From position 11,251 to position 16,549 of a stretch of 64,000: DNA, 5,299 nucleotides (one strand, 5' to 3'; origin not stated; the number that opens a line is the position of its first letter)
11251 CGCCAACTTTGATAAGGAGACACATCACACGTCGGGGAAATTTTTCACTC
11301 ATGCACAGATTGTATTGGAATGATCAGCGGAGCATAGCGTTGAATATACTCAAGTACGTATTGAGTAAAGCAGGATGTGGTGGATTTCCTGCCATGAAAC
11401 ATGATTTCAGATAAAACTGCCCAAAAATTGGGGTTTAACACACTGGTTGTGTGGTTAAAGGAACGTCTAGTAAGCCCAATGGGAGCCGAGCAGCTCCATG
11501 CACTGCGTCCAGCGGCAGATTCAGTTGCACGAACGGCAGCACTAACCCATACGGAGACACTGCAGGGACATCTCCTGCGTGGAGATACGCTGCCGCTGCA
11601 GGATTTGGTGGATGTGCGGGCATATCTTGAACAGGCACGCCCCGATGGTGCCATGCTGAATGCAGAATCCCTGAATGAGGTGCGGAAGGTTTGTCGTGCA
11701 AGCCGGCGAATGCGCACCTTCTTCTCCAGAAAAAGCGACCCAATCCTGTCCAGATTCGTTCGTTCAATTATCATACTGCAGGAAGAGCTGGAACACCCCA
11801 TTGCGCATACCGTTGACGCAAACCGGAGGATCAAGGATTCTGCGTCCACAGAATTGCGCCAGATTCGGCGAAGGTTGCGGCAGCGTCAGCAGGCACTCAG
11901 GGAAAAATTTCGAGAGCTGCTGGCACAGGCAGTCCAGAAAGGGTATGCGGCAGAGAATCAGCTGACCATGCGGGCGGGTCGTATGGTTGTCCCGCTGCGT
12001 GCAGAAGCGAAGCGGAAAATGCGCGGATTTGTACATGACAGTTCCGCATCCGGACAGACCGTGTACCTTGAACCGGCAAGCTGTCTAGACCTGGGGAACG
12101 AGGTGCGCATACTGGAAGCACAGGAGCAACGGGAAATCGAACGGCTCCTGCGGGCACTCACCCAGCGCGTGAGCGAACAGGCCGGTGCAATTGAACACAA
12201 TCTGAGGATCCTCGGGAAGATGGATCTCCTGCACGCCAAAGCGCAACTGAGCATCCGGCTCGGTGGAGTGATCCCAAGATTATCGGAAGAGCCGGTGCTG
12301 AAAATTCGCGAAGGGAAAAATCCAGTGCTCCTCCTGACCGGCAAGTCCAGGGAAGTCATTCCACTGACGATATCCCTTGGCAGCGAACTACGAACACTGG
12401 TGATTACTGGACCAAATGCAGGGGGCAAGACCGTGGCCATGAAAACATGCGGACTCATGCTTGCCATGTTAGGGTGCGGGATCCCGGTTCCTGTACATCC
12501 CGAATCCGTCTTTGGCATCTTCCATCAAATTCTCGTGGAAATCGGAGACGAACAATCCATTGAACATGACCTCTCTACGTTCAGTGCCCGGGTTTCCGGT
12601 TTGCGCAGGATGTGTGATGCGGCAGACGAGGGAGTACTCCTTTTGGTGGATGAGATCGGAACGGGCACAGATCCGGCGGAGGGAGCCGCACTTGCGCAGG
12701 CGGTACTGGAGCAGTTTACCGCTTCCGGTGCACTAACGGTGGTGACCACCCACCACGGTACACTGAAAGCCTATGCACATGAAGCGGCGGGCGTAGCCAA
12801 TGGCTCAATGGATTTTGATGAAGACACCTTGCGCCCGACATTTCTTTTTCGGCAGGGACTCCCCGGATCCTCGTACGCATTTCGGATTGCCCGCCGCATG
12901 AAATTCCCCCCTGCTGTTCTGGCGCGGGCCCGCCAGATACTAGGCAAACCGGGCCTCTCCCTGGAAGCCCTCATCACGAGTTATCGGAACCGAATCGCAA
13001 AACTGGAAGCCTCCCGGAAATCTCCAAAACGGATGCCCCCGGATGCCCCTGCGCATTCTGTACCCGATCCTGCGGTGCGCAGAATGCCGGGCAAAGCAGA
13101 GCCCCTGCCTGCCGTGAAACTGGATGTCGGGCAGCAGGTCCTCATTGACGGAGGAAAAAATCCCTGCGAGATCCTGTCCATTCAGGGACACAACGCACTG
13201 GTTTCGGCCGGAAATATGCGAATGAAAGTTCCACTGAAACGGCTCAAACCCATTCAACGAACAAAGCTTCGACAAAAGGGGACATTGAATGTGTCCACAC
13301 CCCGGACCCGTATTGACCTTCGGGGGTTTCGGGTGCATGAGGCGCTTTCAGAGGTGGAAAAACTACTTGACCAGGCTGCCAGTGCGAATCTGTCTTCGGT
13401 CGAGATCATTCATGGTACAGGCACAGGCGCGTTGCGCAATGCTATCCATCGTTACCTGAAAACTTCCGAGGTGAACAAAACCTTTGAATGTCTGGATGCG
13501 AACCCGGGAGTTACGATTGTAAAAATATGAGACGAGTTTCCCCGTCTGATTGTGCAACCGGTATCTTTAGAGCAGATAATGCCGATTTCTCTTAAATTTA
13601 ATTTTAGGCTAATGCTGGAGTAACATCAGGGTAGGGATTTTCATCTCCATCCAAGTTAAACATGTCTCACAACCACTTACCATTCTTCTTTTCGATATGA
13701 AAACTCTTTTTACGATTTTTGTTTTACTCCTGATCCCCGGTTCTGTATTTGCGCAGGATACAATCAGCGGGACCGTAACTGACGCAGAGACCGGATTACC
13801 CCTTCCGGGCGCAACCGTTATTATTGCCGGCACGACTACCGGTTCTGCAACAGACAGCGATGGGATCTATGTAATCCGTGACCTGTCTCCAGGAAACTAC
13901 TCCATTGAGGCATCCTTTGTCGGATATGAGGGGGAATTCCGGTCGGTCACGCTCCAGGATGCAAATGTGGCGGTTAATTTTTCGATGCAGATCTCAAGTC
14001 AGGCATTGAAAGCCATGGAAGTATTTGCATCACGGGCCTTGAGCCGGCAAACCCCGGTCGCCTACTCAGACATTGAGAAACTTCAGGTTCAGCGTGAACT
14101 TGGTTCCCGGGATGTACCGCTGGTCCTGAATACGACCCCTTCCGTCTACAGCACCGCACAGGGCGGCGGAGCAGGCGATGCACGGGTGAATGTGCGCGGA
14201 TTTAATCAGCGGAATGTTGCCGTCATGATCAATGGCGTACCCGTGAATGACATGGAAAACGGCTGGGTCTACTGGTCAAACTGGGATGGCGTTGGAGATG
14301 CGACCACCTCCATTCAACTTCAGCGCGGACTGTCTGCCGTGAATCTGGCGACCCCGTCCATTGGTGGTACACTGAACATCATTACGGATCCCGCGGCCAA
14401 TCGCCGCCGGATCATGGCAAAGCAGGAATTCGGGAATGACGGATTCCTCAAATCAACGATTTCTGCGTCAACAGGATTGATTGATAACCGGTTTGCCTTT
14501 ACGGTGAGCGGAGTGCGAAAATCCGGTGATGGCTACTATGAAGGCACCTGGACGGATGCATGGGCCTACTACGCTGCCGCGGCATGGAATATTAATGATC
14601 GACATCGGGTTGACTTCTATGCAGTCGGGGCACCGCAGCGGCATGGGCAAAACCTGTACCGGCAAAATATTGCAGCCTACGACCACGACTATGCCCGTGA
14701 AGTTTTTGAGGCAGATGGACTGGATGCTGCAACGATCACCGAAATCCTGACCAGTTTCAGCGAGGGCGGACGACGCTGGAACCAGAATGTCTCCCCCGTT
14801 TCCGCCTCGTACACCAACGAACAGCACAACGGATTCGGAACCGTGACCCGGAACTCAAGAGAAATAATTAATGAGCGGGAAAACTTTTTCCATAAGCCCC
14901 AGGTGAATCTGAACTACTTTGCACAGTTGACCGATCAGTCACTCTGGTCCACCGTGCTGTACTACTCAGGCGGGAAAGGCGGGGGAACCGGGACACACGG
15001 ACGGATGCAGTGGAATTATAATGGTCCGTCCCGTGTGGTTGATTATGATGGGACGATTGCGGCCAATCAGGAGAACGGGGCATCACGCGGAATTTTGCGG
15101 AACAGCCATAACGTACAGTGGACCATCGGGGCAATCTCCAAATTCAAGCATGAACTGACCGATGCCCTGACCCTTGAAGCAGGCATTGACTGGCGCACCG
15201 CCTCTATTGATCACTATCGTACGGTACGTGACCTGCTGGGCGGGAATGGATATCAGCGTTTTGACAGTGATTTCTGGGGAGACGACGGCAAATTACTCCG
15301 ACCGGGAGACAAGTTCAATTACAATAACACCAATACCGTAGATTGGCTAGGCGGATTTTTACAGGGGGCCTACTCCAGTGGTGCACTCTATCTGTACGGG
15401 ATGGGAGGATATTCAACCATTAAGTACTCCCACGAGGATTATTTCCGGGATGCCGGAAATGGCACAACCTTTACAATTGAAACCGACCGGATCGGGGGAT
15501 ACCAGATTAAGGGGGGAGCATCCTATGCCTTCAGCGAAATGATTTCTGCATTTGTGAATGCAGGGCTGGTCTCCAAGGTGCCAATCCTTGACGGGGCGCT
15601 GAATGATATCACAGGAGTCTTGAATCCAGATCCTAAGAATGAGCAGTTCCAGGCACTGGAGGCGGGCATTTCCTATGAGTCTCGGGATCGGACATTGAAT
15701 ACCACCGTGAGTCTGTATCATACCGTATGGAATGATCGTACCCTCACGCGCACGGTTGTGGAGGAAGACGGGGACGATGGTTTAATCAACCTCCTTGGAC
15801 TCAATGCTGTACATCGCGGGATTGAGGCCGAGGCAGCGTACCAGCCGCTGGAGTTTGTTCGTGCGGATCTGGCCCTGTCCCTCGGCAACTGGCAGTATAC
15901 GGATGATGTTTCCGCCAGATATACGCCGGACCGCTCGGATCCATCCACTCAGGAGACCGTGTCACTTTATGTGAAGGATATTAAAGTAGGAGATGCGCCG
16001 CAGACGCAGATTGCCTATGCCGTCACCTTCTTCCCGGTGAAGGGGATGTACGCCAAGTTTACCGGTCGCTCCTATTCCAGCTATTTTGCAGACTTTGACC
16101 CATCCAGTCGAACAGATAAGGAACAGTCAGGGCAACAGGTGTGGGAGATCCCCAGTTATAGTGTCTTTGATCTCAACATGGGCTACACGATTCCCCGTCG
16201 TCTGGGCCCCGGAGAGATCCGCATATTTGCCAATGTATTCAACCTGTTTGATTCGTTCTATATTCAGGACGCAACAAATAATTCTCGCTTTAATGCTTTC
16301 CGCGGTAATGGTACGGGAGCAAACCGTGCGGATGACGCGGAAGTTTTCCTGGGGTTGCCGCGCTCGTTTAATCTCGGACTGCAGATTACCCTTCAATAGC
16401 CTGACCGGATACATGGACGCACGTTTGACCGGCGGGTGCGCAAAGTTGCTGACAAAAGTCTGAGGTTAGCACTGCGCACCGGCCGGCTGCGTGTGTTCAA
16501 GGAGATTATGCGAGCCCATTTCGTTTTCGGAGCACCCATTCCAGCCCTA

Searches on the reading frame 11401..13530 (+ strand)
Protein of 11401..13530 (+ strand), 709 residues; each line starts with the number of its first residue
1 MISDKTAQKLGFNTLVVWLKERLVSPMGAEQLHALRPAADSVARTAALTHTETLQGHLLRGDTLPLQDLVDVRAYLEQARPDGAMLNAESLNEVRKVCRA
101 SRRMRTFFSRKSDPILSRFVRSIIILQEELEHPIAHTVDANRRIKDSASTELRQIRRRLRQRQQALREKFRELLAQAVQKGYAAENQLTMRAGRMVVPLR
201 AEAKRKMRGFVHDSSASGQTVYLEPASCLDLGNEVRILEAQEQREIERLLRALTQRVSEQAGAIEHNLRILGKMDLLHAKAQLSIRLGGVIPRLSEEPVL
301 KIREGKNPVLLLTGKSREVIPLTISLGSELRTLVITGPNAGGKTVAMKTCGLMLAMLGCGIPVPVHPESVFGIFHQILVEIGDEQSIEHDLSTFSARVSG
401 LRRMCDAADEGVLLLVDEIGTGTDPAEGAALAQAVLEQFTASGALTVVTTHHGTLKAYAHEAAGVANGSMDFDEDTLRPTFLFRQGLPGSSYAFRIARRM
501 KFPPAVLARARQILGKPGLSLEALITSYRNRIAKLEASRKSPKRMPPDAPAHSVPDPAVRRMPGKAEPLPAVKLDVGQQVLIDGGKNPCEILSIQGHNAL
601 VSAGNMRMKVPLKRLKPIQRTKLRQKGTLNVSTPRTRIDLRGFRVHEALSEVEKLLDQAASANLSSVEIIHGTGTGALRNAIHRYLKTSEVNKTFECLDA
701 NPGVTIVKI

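Call 14: search_protein_families(library=pfam, proteins=[window:11401-13530:+], max_evalue=0.001)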
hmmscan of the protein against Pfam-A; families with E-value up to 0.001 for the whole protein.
window:11401-13530:+ (709 aa): 3 families
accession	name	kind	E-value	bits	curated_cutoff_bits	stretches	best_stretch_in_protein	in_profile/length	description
PF00488.27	MutS_V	-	2.4e-27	96.6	30.2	1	333-514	1-184/188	MutS domain V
PF01713.27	Smr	-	2e-18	66.7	25.7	1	638-707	1-74/77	Smr domain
PF20297.4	MSSS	-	1e-05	25.5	26.8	1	576-615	1-42/42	MutS2 and Smr-associated SH3 domain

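Call 27: find_encoding_contigs(protein=window:11401-13530:+, flank=10000, max_places=6)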
Protein window:11401-13530:+ (709 aa): 2 contigs read that carry it; 2 places shown.
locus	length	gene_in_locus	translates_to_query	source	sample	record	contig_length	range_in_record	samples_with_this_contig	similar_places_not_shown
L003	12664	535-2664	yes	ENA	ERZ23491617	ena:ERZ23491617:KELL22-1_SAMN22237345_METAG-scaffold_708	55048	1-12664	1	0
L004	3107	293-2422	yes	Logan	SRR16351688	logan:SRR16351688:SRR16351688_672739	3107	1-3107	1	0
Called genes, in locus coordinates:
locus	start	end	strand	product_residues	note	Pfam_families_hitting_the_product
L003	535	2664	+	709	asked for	PF00488:MutS_V, PF20297:MSSS (faint), PF01713:Smr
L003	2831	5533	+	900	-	PF13620:CarboxypepD_reg, PF13715:CarbopepD_reg_2, PF07715:Plug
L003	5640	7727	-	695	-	PF13620:CarboxypepD_reg (faint)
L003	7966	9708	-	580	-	PF00082:Peptidase_S8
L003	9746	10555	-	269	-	PF08211:dCMP_cyt_deam_2, PF00383:dCMP_cyt_deam_1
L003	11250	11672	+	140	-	-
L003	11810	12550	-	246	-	PF09697:Porph_ging (faint)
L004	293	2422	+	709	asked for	PF00488:MutS_V, PF20297:MSSS (faint), PF01713:Smr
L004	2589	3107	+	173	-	?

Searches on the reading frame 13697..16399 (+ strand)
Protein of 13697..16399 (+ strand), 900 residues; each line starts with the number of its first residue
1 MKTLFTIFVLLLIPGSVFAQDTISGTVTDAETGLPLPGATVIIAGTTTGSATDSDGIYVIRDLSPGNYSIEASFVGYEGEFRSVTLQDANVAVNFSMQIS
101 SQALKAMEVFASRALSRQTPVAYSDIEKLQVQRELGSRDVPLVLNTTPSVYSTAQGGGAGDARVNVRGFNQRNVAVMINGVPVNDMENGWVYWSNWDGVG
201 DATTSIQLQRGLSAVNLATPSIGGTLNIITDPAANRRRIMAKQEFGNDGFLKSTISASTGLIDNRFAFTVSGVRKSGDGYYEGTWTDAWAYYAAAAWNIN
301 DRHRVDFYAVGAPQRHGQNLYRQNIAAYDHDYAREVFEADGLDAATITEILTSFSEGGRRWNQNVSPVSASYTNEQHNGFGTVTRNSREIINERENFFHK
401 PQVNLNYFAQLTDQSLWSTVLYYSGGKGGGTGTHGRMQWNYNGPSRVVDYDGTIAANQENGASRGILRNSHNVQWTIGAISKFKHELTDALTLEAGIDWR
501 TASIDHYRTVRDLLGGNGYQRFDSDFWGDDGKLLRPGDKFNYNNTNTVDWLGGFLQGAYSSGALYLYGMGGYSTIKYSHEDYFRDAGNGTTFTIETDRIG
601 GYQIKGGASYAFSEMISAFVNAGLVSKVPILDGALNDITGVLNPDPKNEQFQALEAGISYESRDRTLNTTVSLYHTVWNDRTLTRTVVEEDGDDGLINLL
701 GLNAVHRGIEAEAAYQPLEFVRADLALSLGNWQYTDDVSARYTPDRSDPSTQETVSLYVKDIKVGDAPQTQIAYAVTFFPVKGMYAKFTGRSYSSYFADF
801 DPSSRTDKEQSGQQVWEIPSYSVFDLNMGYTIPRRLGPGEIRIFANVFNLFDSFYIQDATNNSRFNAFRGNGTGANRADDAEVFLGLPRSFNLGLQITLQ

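Call 14: search_protein_families(library=pfam, proteins=[window:13697-16399:+], max_evalue=0.001)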
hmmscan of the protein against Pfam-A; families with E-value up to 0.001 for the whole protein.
window:13697-16399:+ (900 aa): 3 families
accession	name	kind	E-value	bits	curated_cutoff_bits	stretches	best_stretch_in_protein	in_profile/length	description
PF13715.12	CarbopepD_reg_2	-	1.6e-19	70.2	32.2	1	23-105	1-84/88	CarboxypepD_reg-like domain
PF13620.12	CarboxypepD_reg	-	6e-18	65.4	32.3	1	22-97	1-81/82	Carboxypeptidase regulatory-like domain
PF07715.20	Plug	-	1.2e-10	42.3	23.9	1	117-225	3-107/107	TonB-dependent Receptor Plug Domain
